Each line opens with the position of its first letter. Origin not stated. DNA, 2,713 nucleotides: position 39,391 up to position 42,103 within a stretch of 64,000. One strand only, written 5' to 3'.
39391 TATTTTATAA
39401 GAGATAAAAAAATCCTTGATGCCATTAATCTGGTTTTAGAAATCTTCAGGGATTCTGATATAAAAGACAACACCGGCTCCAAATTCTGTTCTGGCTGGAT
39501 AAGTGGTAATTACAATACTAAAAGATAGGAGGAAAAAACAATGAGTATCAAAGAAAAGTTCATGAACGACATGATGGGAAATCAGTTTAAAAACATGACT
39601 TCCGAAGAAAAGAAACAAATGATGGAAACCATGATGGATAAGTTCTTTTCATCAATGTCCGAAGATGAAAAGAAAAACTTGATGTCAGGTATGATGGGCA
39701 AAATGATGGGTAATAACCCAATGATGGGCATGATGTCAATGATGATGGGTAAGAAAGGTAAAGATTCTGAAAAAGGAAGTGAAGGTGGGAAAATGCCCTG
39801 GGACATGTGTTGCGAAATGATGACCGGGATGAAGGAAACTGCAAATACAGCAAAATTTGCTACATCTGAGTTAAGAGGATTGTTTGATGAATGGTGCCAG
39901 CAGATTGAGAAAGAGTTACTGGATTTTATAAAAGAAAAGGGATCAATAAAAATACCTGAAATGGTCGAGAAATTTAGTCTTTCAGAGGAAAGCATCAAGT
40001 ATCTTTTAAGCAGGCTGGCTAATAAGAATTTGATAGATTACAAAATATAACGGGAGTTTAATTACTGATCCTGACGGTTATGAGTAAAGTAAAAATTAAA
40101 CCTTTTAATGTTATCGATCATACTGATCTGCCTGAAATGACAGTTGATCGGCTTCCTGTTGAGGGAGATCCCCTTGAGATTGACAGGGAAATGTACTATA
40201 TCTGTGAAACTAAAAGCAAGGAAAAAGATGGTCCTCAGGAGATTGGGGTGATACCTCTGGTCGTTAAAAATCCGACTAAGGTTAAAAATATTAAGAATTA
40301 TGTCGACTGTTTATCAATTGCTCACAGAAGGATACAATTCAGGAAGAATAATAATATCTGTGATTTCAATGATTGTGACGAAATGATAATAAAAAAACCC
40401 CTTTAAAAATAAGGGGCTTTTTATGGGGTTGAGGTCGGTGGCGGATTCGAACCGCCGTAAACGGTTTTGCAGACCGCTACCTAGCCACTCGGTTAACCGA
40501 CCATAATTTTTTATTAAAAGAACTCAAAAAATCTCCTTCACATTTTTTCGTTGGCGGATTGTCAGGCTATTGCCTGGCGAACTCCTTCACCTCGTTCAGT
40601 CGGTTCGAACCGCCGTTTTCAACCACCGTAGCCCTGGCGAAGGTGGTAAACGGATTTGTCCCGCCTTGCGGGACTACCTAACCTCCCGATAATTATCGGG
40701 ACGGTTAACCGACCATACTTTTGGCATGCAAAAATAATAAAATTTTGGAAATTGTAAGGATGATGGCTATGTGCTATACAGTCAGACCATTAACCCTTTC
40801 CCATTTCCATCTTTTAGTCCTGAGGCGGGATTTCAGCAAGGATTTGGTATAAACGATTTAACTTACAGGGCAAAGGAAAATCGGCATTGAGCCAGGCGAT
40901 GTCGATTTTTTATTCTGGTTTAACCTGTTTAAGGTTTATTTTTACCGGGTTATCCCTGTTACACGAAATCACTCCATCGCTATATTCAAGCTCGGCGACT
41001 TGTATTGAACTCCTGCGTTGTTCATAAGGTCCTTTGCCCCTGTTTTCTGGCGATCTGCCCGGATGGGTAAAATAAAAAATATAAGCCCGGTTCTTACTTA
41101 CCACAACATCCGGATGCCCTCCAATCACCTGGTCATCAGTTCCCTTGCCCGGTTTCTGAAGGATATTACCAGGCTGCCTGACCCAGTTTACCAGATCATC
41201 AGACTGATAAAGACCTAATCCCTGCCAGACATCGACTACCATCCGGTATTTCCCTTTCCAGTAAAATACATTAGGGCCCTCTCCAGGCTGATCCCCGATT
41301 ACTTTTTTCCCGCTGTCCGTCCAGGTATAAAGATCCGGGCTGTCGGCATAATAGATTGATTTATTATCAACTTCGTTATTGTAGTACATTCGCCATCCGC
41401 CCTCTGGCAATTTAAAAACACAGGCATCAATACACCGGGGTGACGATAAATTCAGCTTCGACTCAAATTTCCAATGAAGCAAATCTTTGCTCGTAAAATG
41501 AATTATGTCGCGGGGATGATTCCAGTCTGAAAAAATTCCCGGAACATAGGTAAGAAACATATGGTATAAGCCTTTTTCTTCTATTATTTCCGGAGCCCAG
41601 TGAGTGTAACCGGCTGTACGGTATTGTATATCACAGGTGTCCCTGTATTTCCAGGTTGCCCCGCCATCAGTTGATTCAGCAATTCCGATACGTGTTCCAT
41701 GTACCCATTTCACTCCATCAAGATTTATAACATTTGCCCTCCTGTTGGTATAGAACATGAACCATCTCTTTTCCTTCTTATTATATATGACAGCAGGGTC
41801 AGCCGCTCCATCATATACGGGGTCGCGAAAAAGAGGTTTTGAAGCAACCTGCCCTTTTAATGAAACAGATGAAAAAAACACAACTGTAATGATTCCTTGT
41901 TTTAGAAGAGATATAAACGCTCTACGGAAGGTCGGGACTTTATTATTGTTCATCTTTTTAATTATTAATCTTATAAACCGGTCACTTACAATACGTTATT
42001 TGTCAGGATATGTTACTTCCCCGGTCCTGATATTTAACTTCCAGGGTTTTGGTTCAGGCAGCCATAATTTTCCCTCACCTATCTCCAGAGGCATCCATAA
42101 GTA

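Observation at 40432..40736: tRNA-Cys preceded by a promoter-proximal tRNA-Cys-like element with a hairpin module in each tRNA loop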

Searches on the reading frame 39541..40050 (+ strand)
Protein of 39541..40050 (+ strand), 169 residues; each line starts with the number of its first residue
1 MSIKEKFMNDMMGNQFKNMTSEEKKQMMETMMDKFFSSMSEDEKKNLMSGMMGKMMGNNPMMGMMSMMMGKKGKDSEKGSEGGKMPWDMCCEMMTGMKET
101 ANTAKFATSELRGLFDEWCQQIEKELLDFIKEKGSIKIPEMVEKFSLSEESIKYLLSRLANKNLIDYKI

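Call 13: search_protein_families(library=pfam, proteins=[window:39541-40050:+])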
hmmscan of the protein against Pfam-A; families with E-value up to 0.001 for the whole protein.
window:39541-40050:+ (169 aa): 1 family
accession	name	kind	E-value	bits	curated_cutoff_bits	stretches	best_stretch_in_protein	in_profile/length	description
PF03965.22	Penicillinase_R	-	0.00037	21.2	22.6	0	122-167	4-53/115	Penicillinase repressor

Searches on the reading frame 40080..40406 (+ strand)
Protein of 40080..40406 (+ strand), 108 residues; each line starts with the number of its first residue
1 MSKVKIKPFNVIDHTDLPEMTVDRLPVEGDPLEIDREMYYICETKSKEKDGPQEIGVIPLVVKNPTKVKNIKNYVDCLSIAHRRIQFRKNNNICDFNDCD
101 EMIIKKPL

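Call 13: search_protein_families(library=pfam, proteins=[window:40080-40406:+])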
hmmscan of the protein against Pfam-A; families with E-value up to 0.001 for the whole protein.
window:40080-40406:+ (108 aa): 0 families

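Call 22: find_homologous_proteins(query=window:40080-40406:+, max_evalue=0.001)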
Query window:40080-40406:+ (108 aa): 187 proteins with E <= 0.001 among 187 candidates; the best 120 are listed.
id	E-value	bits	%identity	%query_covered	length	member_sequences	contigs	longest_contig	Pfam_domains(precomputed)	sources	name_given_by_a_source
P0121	2.2e-66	239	100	100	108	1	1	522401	-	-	-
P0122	8.5e-59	214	88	100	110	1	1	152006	-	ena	-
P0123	5.6e-58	212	90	96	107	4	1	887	-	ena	-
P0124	1.7e-57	210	89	96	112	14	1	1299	-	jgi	jgi:hypothetical protein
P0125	5.6e-57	209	89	96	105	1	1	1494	-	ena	-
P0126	9.5e-57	208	87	96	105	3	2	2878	-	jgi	jgi:hypothetical protein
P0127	5.6e-56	205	88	96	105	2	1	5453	-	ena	-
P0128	3.5e-55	203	87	96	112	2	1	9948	-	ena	-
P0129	1.1e-54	201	84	98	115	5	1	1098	-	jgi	jgi:hypothetical protein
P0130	2.7e-54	200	85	96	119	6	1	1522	-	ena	-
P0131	1.6e-53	197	86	96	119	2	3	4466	-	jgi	jgi:hypothetical protein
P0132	1.0e-52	195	81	96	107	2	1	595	-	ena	-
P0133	4.1e-52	193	81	96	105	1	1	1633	-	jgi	jgi:hypothetical protein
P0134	8.7e-52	192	83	96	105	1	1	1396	-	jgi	jgi:hypothetical protein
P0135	1.4e-51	191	80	96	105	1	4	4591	-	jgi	jgi:hypothetical protein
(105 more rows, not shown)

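Call 23: find_encoding_contigs(protein=P0122, flank=3000, max_places=4)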
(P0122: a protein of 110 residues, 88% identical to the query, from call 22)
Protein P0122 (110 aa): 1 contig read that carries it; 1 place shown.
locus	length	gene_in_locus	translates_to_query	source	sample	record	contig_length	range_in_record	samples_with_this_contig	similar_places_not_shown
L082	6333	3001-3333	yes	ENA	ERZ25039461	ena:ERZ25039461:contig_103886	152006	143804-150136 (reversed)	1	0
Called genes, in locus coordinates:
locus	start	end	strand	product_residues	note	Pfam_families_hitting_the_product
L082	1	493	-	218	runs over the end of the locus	PF22113:Mtrc-MtrF_II-IV_dom (faint), PF03264:Cytochrom_NNT (weak), PF09699:Paired_CXXCH_1 (faint), PF13435:Cytochrome_C554 (faint), PF14522:Cytochrome_C7 (faint), PF14537:Cytochrom_c3_2 (faint), PF22678:Cytochrom_c_NrfB-like (weak)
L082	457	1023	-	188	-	-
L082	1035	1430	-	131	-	PF00581:Rhodanese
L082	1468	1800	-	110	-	PF01022:HTH_5, PF12840:HTH_20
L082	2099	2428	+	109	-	PF12840:HTH_20 (weak), PF01022:HTH_5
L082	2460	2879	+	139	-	-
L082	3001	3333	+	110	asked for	-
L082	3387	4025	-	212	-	PF09719:C_GCAxxG_C_C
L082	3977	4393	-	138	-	PF09719:C_GCAxxG_C_C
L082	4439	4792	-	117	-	PF08570:DUF1761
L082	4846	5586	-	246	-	PF02525:Flavodoxin_2, PF03358:FMN_red (weak)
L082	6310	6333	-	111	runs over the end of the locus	-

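Call 24: find_encoding_contigs(protein=P0128, flank=3000, max_places=4)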
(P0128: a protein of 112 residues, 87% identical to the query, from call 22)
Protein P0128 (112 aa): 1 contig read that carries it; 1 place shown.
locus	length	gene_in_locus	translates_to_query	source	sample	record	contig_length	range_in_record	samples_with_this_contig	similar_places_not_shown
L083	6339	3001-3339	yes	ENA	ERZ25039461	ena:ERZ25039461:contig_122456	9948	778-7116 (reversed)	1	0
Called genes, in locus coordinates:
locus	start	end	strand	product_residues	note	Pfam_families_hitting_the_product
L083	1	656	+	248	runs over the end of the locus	PF08240:ADH_N, PF00107:ADH_zinc_N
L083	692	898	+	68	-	PF13602:ADH_zinc_N_2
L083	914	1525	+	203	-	PF14329:DUF4386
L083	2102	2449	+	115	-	PF12840:HTH_20, PF01022:HTH_5, PF12802:MarR_2 (weak)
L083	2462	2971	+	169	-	-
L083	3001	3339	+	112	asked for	-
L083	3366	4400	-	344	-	PF12801:Fer4_5 (weak), PF00037:Fer4 (faint), PF12838:Fer4_7 (faint), PF13187:Fer4_9 (weak), PF13237:Fer4_10 (weak)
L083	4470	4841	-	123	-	-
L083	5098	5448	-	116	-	PF02627:CMD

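Call 25: find_encoding_contigs(protein=P0127, flank=3000, max_places=4)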
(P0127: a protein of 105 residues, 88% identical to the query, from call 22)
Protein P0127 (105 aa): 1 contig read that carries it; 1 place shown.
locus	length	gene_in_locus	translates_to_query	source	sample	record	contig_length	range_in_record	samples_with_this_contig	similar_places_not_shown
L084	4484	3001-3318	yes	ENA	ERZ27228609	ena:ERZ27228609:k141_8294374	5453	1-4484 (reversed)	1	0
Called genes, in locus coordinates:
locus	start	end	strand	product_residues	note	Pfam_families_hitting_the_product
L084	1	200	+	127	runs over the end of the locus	PF00085:Thioredoxin, PF13098:Thioredoxin_2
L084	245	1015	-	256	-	PF03807:F420_oxidored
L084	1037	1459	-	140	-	PF00581:Rhodanese (weak)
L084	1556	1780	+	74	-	-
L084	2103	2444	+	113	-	PF12840:HTH_20 (weak), PF01022:HTH_5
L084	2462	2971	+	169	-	-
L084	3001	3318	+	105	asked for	-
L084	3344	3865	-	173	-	PF07298:NnrU, PF04140:ICMT, PF04191:PEMT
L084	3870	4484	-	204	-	?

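Call 82: find_encoding_contigs(protein=P0121, flank=500, max_places=3)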
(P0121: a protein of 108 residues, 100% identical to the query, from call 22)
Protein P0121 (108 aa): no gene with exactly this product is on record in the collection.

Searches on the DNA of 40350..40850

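Call 4: search_rna_families(source=window, start=40350, end=40850, threshold=evalue, max_evalue=10, show_alignments=4)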
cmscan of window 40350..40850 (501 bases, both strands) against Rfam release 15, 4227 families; matches with E-value up to 10: 18.
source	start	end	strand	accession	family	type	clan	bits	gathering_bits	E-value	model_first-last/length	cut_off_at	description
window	40432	40502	-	RF00005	tRNA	Gene; tRNA;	CL00001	61.3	29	6.1e-13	1-71/71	no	tRNA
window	40675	40811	-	RF02452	ncr1575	Gene; sRNA;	-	26.1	60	0.11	1-212/212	no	Bacillus sRNA ncr1575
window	40351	40430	+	RF02075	STnc230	Gene; sRNA;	-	24.4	50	0.26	1-83/83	no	Enterobacterial sRNA STnc230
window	40389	40488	-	RF00106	RNAI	Gene; antisense;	-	22.8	47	0.05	1-102/102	no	RNAI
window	40388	40489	-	RF01772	rnk_pseudo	Cis-reg; leader;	-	20.1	55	0.54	1-108/108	no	Pseudomonas rnk leader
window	40432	40469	+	RF04351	Plastid-psbl-rps4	Cis-reg;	-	20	68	0.12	1-53/53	no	Plastid-psbl-rps4 3UTR RNA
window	40372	40428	+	RF02067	STnc310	Gene; sRNA;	-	19.2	40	0.44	1-61/61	no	Salmonella enterica sRNA STnc310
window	40386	40481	-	RF04312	trpB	Cis-reg;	-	18.7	59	4.7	1-107/107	no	trpB ncRNA motif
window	40389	40519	-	RF01859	Phe_leader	Cis-reg; leader;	-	18.3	55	1.8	1-125/125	no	Phenylalanine leader peptide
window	40390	40529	-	RF02713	MCS4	Gene; sRNA;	-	17.9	56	4.9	1-123/123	no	Mycoplasma sRNA MCS4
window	40381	40446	-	RF02362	Yfr10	Gene; sRNA;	-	17.9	43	5.1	1-78/78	no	Cyanobacterial functional RNA 10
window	40351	40424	-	RF02589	Spy779816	Gene; sRNA;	-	16.7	67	5.3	1-88/88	no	S. pyogenes small RNA 779816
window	40350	40424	-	RF01770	rimP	Cis-reg; leader;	-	16.2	47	5.6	30-102/102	no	Gammaprotebacteria rimP leader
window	40393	40424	-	RF02438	SpF51_sRNA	Gene; sRNA;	-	15.6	50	4.4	1-45/45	no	Streptococcus sRNA SpF51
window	40355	40466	+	RF03000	LOOT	Gene; sRNA;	-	13.8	46.4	4.6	1-121/121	no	LOOT RNA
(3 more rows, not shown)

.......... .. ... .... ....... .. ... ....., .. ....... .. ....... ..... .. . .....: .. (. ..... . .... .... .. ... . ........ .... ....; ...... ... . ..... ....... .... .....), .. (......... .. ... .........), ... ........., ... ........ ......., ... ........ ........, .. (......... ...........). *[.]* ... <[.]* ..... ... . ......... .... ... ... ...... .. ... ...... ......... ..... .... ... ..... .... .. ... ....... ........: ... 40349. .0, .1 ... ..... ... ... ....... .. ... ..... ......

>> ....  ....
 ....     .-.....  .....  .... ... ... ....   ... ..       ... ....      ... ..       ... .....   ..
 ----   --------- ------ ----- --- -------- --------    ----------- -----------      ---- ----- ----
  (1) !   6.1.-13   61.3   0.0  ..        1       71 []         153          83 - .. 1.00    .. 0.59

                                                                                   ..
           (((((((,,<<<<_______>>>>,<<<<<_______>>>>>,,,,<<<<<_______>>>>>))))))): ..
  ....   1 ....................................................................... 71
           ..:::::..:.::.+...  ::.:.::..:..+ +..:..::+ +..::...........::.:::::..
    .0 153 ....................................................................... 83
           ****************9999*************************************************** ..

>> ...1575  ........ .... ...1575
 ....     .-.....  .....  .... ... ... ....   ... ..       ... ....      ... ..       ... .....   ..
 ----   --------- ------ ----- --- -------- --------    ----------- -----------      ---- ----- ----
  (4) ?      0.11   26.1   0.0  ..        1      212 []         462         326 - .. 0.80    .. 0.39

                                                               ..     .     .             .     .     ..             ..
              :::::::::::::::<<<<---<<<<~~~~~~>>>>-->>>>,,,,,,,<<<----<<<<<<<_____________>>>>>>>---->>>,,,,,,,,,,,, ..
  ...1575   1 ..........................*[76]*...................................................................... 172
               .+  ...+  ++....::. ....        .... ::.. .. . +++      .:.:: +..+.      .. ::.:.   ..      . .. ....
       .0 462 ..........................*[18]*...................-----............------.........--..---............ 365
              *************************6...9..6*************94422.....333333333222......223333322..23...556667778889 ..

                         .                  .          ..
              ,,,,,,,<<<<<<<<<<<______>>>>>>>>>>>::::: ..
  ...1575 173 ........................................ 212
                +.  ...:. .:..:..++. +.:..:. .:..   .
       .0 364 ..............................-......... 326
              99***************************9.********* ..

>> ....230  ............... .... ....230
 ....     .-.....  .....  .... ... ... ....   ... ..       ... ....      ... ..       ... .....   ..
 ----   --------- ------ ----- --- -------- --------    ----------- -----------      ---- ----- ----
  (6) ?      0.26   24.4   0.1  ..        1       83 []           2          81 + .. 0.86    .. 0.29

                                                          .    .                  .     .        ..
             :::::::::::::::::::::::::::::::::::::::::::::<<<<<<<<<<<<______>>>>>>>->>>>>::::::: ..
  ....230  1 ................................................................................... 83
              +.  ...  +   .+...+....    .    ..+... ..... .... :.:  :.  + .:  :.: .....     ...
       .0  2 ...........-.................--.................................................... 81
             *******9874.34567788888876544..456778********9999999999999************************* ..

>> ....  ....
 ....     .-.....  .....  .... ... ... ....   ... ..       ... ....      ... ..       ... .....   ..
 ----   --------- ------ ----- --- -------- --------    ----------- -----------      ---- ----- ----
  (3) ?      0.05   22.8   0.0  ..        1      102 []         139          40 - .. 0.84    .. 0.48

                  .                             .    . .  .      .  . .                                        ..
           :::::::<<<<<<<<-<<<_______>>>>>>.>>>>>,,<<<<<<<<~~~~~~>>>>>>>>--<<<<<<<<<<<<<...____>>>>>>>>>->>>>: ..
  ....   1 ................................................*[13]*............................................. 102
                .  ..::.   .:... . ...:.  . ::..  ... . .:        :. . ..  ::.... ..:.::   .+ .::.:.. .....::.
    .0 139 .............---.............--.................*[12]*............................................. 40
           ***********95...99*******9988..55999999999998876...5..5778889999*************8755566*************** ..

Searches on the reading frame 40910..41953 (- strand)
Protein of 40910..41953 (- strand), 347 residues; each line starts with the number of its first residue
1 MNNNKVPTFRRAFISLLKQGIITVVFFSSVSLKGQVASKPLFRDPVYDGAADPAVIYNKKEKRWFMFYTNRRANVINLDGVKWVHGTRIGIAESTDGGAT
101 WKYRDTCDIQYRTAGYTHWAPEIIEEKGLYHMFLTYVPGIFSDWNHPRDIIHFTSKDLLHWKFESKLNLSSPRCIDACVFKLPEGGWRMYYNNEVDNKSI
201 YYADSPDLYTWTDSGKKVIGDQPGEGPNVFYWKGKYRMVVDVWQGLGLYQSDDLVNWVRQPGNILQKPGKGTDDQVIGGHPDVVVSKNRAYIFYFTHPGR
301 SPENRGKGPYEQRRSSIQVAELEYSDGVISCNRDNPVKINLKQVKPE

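Call 12: find_related_loci(query=window:40910-41953:-, collection=genome_contigs, flank=4000)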
Query window:40910-41953:- (347 aa) in genome_contigs; peptide patterns used: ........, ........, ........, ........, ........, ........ (x = any residue, [..] = any of these).
537 stretches matched a pattern; 510 encode a relative of the query (tblastn E <= 1e-3); the best 80 are kept; 80 distinct loci.
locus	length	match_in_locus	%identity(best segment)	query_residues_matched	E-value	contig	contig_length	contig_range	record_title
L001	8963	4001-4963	76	21-341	2e-175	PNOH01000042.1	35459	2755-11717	MAG: Odoribacter sp. isolate SW.3.41 SW_1000592_35459, whole genome shotgun sequence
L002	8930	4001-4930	79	33-341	6e-172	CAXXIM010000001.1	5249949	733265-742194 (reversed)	MAG: Prolixibacteraceae bacterium isolate ef7765ba-7ead-4b2a-8fe4-832c187d60b8 genome assembly, contig: contig_1, whole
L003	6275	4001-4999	72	11-343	8e-172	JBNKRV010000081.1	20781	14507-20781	MAG: Marinilabiliaceae bacterium isolate B1B2.bin.20.orig k141_574395, whole genome shotgun sequence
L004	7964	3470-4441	75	24-347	3e-170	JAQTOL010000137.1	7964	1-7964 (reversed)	MAG: Paludibacter sp. isolate STA_87 NODE_19718_length_7964_cov_2.684446_Sandtown_A, whole genome shotgun sequence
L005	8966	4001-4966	75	26-347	2e-169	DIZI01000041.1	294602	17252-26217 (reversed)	MAG TPA_asm: Paludibacter sp. UBA6032 UBA6032_contig_38, whole genome shotgun sequence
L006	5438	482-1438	72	25-343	1e-166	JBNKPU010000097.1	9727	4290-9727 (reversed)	MAG: Bacteroidales bacterium isolate G1.bin.32.orig k141_1440440, whole genome shotgun sequence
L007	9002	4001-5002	70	1-341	4e-165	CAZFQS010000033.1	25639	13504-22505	MAG TPA_asm: uncultured Bacteroidales bacterium isolate binchicken_co100_434 genome assembly, contig: NODE_2865_length_2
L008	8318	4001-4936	75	34-345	7e-164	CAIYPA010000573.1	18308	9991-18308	MAG: uncultured Bacteroidia bacterium isolate AM-2014_bin-3952 genome assembly, contig: bin-3952:573/584, whole genome s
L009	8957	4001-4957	72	23-341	3e-162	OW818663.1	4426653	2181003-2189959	metagenome genome assembly, chromosome: 1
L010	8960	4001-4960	73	27-342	4e-162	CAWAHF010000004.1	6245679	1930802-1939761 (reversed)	MAG: uncultured Bacteroidales bacterium isolate MFD02416.bin.1.317 genome assembly, contig: contig_49773, whole genome s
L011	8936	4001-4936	74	34-345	5e-162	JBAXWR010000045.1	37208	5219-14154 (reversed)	MAG: Mariniphaga sp. isolate ELA718 MAG718_45, whole genome shotgun sequence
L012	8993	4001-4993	70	13-341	9e-161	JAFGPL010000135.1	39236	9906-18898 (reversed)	MAG: Bacteroidales bacterium isolate Zod_Metabat.688 k87_4944576, whole genome shotgun sequence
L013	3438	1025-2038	68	5-342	4e-166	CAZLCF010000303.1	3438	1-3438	MAG TPA_asm: uncultured Rikenellaceae bacterium isolate binchicken_co189_2 genome assembly, contig: NODE_41679_length_34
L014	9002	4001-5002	68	9-342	5e-159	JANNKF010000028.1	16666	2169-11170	MAG: Bacteroidales bacterium isolate SOY_4_C_metabat_21 SOY_4_C_k141_3568357, whole genome shotgun sequence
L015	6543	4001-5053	64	1-347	7e-157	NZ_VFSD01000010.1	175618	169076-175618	Pontibacter beigongshangensis strain T6-1 10, whole genome shotgun sequence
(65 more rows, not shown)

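Call 13: search_protein_families(library=pfam, proteins=[window:40910-41953:-])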
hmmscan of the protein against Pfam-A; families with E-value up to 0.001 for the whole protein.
window:40910-41953:- (347 aa): 3 families
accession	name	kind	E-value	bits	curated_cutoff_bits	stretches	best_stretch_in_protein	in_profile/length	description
PF04616.20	Glyco_hydro_43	-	7.2e-09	35.8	32.2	1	43-309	2-269/288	Glycosyl hydrolases family 43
PF00251.26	Glyco_hydro_32N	-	3.7e-08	33.7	22.1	1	124-261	16-173/307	Glycosyl hydrolases family 32 N-terminal domain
PF13088.12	BNR_2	-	0.00072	19.4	31.4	0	54-213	54-200/277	BNR repeat-like domain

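Call 15: find_encoding_contigs(protein=window:40910-41953:-, flank=3000, max_places=10)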
Protein window:40910-41953:- (347 aa): no gene with exactly this product is on record in the collection.

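Call 16: find_homologous_proteins(query=window:40910-41953:-, max_evalue=1e-100)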
Query window:40910-41953:- (347 aa): 2659 proteins with E <= 1e-100 among 5274 candidates; the best 120 are listed.
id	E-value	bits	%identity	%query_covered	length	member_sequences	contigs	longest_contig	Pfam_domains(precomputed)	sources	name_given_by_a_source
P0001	2.6e-219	745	90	99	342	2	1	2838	PF22847.3,PF00251.27,PF04616.21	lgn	-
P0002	3.9e-178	610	78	91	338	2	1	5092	PF22847.3,PF04616.21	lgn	-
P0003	7.6e-177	606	79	90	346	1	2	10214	PF22847.3,PF00251.27,PF04616.21,PF13088.13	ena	-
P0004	5.0e-176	603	76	93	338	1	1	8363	PF04616.21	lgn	-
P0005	2.3e-174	597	74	96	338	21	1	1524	PF22847.3,PF00251.27,PF04616.21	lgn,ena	-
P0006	5.6e-173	593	75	92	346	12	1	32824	PF22847.3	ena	-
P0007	1.3e-170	585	73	96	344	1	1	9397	PF22847.3,PF00251.27,PF04616.21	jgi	jgi:hypothetical protein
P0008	1.2e-169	582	76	90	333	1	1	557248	PF22847.3,PF04616.21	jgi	jgi:hypothetical protein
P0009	1.3e-169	582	75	92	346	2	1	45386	PF22847.3,PF04616.21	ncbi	-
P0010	1.5e-169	582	73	95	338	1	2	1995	PF22847.3,PF04616.21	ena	-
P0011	1.2e-168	579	70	99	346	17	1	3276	PF22847.3,PF00251.27,PF04616.21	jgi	jgi:hypothetical protein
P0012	2.0e-168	578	74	92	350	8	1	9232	PF22847.3,PF04616.21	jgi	-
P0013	5.2e-168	576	73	93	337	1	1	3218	PF22847.3,PF04616.21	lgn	-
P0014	7.8e-168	576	71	96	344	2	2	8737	PF22847.3,PF04616.21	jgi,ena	-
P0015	1.8e-167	575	71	96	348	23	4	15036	PF22847.3,PF00251.27,PF04616.21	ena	-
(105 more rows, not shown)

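Call 17: find_encoding_contigs(protein=P0001, flank=3000, max_places=6)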
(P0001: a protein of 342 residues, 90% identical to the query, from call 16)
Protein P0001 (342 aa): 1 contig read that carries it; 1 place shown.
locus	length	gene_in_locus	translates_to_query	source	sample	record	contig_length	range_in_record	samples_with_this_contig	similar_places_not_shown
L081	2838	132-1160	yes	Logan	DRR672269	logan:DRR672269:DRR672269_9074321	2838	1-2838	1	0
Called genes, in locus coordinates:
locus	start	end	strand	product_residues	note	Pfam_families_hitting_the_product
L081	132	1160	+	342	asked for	PF04616:Glyco_hydro_43, PF22847:Glyco_hydro_43_rel (faint), PF00251:Glyco_hydro_32N (weak)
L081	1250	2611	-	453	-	PF00884:Sulfatase, PF01663:Phosphodiest, PF16347:SGSH_C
